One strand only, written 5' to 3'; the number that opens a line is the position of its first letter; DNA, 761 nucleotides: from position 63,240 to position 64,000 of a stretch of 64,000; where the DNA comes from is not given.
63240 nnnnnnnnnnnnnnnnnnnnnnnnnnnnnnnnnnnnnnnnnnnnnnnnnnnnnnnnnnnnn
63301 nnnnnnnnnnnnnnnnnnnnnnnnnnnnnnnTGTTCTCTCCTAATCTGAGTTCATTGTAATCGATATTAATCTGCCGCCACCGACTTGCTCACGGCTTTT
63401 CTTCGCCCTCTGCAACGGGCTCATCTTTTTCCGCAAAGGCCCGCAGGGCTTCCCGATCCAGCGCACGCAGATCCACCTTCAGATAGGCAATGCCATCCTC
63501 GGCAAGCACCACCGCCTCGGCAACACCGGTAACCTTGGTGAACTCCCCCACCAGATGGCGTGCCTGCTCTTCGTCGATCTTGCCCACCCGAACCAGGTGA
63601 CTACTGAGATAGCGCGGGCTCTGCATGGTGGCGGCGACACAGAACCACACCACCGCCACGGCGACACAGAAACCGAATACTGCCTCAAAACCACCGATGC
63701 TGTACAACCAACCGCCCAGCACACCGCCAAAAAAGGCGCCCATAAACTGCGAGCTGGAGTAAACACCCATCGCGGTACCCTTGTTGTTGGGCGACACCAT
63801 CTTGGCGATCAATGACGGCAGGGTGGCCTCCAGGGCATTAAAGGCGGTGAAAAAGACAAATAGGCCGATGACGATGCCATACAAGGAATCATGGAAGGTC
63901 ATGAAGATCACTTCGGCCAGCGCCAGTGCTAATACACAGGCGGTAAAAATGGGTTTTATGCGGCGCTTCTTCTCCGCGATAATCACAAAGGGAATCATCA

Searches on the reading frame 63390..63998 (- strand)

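Call 29: search_protein_families(library=pfam, proteins=[window:63390-63998:-], max_evalue=0.00001)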
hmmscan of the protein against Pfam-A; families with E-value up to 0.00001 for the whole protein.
window:63390-63998:- (202 aa): 1 family
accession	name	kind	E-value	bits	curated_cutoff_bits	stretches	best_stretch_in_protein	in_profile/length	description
PF07690.21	MFS_1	-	4.8e-17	62.3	33.4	1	4-123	52-169/347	Major Facilitator Superfamily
